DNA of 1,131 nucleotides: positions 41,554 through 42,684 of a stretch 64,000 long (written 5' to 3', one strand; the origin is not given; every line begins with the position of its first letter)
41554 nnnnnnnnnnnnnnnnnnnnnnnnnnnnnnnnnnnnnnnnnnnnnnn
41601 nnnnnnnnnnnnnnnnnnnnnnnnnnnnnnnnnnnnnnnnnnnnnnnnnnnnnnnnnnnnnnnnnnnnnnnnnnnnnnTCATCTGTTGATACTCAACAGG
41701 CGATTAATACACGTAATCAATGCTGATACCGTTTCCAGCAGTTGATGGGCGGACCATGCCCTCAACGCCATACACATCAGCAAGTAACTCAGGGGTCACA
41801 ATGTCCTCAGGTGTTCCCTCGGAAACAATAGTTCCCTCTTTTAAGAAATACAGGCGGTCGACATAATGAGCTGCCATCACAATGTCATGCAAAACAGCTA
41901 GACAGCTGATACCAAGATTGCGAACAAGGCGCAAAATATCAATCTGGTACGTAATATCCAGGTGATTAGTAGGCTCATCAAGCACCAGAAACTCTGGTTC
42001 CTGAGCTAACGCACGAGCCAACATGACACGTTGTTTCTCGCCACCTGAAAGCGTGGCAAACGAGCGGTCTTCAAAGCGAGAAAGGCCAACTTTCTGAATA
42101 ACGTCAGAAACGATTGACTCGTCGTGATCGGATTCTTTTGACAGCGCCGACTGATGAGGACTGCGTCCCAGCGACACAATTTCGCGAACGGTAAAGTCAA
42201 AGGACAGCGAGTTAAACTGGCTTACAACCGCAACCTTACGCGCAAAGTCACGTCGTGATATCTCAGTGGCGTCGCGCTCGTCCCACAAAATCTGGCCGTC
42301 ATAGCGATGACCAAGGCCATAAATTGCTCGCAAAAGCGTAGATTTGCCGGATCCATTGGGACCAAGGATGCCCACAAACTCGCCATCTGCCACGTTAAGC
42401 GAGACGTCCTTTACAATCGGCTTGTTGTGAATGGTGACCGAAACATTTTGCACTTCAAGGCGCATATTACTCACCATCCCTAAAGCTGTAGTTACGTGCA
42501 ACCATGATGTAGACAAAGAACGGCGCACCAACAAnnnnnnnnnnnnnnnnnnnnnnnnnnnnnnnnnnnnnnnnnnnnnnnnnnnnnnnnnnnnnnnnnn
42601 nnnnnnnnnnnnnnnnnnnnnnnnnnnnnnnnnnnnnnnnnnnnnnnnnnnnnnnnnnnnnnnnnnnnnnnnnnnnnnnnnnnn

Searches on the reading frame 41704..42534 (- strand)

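Call 4: search_protein_families(library=ncbifam, proteins=[window:41704-42534:-])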
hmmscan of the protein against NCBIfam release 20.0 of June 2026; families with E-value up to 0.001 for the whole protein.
window:41704-42534:- (276 aa): 190 families (the best 25 are shown)
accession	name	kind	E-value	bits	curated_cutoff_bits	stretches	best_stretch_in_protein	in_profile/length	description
TIGR03873.1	F420-0_ABC_ATP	hypoth_equivalog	3.7e-78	262.3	372.4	1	26-266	2-247/256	putative F420-0 ABC transporter ATP-binding protein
NF007082.0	PRK09536.1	equivalog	1.5e-75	254.8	537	1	24-263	2-244/402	corrinoid ABC transporter ATPase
NF010068.0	PRK13548.1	equivalog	3.4e-74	249.2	261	1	23-265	3-250/261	heme ABC transporter ATP-binding protein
NF052485.1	sider_ATP_EitC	equivalog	4.1e-72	242.6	485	1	24-264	1-241/251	siderophore ABC transporter ATP-binding protein EitC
NF008409.0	PRK11231.1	equivalog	2.8e-63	213.6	375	1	24-263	1-243/255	Fe(3+) dicitrate ABC transporter ATP-binding protein FecE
NF007863.0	PRK10575.1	equivalog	5.3e-56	189.8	433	1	23-268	9-258/265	Fe3+-hydroxamate ABC transporter ATP-binding protein FhuC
NF007606.0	PRK10253.1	equivalog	7.4e-54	182.9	497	1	22-261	4-247/266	iron-enterobactin ABC transporter ATP-binding protein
NF010067.0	PRK13547.1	equivalog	2e-47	161.7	374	1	26-262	2-257/272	heme ABC transporter ATP-binding protein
TIGR02315.1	ABC_phnC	equivalog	4e-42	144.3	266.1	1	26-255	2-242/243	phosphonate ABC transporter ATP-binding protein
TIGR03265.1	PhnT2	equivalog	5.3e-42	144.3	457.7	1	24-246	3-223/353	putative 2-aminoethylphosphonate ABC transporter ATP-binding protein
NF043075.1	MMSYN1_0197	equivalog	4.5e-41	140.9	550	1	26-246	3-221/341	spermidine/putrescine ABC transporter ATP-binding protein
NF053840.1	MnTportMntADein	equivalog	6.8e-41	140.4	400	1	26-251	2-225/240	manganese ABC transporter ATP-binding protein MntA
TIGR00968.1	3a0106s01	subfamily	1.4e-40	139.3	342.75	1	27-247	2-220/237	sulfate ABC transporter ATP-binding protein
NF006987.0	PRK09452.1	equivalog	1.1e-39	136.2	482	1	24-246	16-236/378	spermidine/putrescine ABC transporter ATP-binding protein PotA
NF008105.0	PRK10851.1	equivalog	2.7e-39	134.9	502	1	24-247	1-226/362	sulfate/thiosulfate ABC transporter ATP-binding protein CysA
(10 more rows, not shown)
